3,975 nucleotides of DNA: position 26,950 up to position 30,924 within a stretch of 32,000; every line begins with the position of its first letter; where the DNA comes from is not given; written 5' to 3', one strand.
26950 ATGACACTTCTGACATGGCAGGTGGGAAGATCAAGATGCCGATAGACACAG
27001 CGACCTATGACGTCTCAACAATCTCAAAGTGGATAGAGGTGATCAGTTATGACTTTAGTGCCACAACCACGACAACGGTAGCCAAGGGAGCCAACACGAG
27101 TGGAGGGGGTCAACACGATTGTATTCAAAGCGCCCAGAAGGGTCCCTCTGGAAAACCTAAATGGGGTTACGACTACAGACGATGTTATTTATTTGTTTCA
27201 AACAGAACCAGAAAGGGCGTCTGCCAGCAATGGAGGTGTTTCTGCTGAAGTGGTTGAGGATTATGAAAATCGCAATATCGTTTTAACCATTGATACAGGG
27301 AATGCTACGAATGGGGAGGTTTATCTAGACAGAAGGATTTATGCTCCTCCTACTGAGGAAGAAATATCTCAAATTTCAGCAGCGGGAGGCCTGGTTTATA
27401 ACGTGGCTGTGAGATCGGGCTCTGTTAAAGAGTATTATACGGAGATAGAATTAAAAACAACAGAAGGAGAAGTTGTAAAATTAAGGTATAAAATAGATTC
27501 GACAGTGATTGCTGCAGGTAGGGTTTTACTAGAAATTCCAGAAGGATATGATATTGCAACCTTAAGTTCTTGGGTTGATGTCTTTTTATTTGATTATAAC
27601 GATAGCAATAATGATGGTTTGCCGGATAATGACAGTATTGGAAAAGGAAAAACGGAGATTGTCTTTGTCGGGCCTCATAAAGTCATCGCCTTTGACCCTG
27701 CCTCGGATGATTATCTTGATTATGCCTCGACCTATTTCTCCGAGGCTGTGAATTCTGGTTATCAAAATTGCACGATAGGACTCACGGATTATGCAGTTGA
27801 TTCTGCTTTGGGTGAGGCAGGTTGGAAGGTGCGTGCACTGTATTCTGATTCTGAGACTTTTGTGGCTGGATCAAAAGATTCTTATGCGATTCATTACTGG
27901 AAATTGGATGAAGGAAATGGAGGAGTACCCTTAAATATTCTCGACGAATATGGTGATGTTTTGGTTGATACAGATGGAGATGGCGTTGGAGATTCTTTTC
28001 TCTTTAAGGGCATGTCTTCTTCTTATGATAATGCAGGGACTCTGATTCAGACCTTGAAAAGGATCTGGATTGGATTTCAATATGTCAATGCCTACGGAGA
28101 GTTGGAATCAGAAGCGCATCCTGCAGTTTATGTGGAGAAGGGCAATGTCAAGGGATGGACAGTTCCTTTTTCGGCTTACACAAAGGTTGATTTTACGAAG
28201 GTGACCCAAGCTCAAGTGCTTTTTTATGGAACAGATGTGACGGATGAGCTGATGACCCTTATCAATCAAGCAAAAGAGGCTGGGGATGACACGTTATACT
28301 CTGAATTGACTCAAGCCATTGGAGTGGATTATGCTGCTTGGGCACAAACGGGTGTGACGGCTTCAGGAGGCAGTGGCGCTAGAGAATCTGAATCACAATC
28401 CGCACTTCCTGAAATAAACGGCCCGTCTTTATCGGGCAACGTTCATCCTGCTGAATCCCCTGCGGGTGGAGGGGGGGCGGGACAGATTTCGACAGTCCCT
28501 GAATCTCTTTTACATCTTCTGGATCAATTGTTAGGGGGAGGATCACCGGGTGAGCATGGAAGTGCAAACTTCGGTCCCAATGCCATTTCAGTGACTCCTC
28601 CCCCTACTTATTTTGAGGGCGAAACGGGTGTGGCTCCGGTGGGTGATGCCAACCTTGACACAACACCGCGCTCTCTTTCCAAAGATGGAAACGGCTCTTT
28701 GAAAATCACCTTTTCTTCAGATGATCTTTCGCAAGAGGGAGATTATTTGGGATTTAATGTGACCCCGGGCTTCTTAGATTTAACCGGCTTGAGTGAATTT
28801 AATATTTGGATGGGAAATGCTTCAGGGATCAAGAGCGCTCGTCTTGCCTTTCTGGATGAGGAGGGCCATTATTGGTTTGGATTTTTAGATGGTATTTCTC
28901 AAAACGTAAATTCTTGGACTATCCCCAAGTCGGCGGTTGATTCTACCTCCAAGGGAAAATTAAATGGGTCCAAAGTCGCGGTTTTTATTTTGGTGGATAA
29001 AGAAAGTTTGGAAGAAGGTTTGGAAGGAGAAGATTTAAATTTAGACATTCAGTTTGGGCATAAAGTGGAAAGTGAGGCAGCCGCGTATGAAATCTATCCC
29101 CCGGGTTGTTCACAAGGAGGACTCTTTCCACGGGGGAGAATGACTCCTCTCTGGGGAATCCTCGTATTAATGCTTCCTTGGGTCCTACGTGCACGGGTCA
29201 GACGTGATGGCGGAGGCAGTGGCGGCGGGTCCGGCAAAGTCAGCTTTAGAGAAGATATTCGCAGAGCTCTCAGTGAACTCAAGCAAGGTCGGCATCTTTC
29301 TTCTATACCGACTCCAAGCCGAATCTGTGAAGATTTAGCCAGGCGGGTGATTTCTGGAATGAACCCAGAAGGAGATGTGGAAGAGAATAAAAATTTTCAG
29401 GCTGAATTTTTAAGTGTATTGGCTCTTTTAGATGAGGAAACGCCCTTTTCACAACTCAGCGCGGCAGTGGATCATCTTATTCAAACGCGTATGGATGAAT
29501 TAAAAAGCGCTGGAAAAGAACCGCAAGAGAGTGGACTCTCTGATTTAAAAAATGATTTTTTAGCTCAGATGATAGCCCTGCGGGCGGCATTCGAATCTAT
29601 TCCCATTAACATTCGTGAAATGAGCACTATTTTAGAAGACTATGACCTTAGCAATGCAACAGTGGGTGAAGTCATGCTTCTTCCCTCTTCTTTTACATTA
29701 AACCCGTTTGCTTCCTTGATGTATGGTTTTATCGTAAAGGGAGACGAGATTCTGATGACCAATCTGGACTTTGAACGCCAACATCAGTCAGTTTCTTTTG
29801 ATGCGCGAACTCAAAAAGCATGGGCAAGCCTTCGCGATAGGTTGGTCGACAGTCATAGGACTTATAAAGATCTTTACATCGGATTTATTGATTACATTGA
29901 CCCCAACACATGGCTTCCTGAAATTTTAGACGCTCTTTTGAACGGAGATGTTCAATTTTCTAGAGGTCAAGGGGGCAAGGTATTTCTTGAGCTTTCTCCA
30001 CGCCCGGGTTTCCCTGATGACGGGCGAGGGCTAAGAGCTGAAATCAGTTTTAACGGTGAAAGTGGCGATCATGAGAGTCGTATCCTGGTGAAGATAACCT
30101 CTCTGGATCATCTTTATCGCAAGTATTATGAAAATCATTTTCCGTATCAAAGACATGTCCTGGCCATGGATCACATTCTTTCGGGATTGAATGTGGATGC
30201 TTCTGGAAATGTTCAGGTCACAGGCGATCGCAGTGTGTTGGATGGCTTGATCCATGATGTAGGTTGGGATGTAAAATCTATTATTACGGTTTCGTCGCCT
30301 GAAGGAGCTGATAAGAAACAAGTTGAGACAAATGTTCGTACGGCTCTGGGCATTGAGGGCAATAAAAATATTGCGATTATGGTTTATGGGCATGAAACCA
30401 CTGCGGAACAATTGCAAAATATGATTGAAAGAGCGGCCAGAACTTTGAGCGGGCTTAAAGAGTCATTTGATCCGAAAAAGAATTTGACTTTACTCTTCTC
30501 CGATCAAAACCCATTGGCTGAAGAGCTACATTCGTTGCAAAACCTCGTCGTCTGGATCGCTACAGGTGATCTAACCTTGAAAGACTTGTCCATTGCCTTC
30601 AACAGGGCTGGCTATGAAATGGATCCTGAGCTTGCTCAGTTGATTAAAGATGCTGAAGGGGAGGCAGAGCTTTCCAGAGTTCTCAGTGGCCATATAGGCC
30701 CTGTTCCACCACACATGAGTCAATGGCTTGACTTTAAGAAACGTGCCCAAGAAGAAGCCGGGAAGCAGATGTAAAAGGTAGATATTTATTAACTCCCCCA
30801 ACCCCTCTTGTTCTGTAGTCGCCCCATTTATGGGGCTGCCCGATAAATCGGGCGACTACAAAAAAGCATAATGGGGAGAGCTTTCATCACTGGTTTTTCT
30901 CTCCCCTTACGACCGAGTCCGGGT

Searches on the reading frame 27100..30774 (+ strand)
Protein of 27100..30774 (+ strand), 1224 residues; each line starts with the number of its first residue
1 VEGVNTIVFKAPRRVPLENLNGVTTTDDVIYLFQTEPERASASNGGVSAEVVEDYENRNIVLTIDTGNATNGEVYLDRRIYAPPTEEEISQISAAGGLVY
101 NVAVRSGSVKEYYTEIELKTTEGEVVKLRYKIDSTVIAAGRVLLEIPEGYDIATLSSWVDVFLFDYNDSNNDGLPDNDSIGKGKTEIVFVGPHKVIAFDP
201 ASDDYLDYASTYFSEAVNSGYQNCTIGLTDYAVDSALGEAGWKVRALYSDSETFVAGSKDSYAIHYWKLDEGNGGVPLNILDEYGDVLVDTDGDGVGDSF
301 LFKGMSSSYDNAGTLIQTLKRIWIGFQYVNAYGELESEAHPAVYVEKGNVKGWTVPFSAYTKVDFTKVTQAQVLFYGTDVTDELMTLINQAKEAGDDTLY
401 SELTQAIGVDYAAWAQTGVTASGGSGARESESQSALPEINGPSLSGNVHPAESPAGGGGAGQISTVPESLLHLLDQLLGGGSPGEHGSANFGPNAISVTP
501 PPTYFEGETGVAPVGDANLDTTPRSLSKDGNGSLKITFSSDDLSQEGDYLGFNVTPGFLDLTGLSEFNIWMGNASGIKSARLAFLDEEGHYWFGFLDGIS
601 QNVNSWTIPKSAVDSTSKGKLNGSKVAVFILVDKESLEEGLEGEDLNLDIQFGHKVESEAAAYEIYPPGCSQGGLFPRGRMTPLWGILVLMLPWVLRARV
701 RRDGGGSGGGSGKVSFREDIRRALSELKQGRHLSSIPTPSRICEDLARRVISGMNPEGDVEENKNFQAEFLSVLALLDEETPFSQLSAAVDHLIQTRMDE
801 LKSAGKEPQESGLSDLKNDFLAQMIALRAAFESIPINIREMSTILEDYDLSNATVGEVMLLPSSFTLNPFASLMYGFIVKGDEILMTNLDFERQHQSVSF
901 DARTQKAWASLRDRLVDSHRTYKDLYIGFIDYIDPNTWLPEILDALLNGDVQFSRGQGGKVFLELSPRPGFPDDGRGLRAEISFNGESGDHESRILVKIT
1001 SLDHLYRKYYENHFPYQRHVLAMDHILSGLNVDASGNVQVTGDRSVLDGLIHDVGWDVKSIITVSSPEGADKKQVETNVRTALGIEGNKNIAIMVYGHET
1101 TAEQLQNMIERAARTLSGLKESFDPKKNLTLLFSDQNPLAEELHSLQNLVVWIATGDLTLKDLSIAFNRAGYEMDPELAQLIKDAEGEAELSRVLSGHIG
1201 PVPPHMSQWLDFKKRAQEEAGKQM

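Call 5: search_protein_families(library=pfam, proteins=[window:27100-30771:+], max_evalue=0.1)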
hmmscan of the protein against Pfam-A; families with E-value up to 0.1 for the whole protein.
window:27100-30771:+ (1224 aa): 0 families

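Call 6: search_protein_families(library=ncbifam, proteins=[window:27100-30771:+], max_evalue=0.1)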
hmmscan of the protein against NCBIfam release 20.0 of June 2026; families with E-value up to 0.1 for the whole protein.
window:27100-30771:+ (1224 aa): 0 families

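Call 34: find_encoding_contigs(protein=window:27100-30774:+, flank=10000, max_places=4)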
Protein window:27100-30774:+ (1224 aa): no gene with exactly this product is on record in the collection.

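Call 42: search_solved_structures(query=window:27100-30771:+, max_evalue=1)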
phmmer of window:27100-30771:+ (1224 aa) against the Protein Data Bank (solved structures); distinct sequences matched with E-value up to 1: 0.

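Call 56: search_protein_representatives(protein=window:27172-30771:+)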
Query: 1200 residues. Proteins with E-value up to 0.001 (for the whole library): 1; up to 1e-10: 1; up to 1e-30: 1. The best 1 are listed.
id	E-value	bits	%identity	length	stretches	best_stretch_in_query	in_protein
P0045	0.0e+00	2709.8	100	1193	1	8-1200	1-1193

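Call 57: find_encoding_contigs(protein=P0045, flank=10000, max_places=6)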
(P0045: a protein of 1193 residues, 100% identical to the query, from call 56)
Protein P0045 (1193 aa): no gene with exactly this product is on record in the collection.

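Call 58: list_cluster_members(proteins=[P0045, P0001])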
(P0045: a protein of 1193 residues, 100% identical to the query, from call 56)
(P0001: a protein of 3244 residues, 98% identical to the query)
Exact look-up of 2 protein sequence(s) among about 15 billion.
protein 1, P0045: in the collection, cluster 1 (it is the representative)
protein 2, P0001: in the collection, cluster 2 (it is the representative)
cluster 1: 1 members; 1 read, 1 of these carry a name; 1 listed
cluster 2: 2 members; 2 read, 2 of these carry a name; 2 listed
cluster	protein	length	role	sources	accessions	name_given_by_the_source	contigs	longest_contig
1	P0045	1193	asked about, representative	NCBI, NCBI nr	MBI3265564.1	MAG: hypothetical protein HYZ67_00725 [Chlamydiae bacterium] | hypothetical protein [Chlamydiota bacterium]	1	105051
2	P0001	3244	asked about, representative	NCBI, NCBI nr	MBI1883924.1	MAG: UTP--glucose-1-phosphate uridylyltransferase, partial [Chlamydiae bacterium] | UTP--glucose-1-phosphate uridylyltransferase [Chlamydiota bacterium]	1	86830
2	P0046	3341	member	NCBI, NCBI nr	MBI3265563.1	MAG: UTP--glucose-1-phosphate uridylyltransferase [Chlamydiae bacterium] | UTP--glucose-1-phosphate uridylyltransferase [Chlamydiota bacterium]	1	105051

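Call 84: predict_structure(protein=window:27172-30771:+)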
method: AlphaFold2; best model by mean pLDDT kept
length: 1200 residues; sequences in the alignment: 1
mean_pLDDT: 35.7   pTM: 0.26
mean pLDDT of the five models: 35.7, 30.4, 27.9, 26.7, 24.3
residues with pLDDT >= 90: 0; 70-90: 0; 50-70: 72; < 50: 1128
segments of 3 or more residues with pLDDT < 50: 1-361, 366-368, 373-511, 515-542, 548-733, 735-765, 795-1042, 1058-1060, 1063-1148, 1177-1200
pLDDT, mean of each block of 10 residues (from residue 1): 25 31 42 39 42 39 36 35 43 42 44 33 37 34 33 30 29 35 40 35 29 27 22 24 23 23 28 23 25 25 25 24 25 28 30 36 49 45 33 25 24 28 29 25 29 30 25 26 28 32 45 47 38 36 48 44 43 42 43 33 39 42 34 28 25 27 34 27 30 38 35 36 43 47 44 41 49 54 51 48 36 28 35 31 31 27 23 29 32 30 30 39 41 42 38 40 33 34 36 34 37 37 36 37 52 54 45 45 44 37 30 34 31 41 44 54 52 50 46 42
secondary structure, 60 per line:
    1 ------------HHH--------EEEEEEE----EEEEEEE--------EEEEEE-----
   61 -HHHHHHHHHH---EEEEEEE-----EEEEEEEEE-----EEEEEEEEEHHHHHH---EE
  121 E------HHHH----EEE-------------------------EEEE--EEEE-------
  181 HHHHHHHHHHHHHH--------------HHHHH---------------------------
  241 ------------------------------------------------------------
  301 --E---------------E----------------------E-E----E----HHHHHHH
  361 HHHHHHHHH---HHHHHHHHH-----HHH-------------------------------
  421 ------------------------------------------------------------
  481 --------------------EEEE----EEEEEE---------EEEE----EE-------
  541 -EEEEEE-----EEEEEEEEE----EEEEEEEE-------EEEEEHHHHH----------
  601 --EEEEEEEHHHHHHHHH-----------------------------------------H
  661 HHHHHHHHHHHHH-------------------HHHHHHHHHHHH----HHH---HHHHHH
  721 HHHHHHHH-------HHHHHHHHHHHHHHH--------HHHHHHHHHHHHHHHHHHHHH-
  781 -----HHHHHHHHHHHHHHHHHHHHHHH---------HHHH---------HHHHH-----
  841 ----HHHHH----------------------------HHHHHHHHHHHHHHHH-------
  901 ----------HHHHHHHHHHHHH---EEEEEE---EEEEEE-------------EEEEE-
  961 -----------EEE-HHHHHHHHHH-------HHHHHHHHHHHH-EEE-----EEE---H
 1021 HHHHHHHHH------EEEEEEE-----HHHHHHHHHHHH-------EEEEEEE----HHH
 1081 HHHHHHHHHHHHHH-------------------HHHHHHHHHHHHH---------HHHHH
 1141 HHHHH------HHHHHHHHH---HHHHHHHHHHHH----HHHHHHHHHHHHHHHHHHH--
elements in order (helices of 4 or more, strands of 3 or more residues): E24-30 E35-41 E50-55 H62-71 E75-81 E87-95 E101-109 H110-115 E119-121 H128-131 E136-138 E164-167 E170-173 H181-194 H209-213 H354-369 H373-381 E501-504 E509-514 E524-527 E542-547 E553-561 E566-573 E581-585 H586-590 E603-609 H610-618 H660-673 H693-704 H715-728 H736-750 H759-779 H786-808 H818-821 H831-835 H845-849 H878-893 H911-923 E927-932 E936-941 E955-959 E972-974 H976-985 H993-1004 E1006-1008 E1014-1016 H1020-1029 E1036-1042 H1048-1059 E1067-1073 H1078-1094 H1114-1126 H1136-1145 H1152-1160 H1164-1175 H1180-1198

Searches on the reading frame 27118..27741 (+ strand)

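Call 48: search_protein_families(library=pfam, proteins=[window:27118-27741:+], max_evalue=10)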
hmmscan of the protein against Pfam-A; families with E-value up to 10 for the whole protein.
window:27118-27741:+ (208 aa): 2 families
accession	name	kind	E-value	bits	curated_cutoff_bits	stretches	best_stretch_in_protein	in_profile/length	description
PF03424.20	CBM_17_28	-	0.026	14.9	25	1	8-71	111-172/176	Carbohydrate binding domain (family 17/28)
PF09133.15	SANTA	-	0.29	12.1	21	1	97-130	34-67/92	SANTA (SANT Associated)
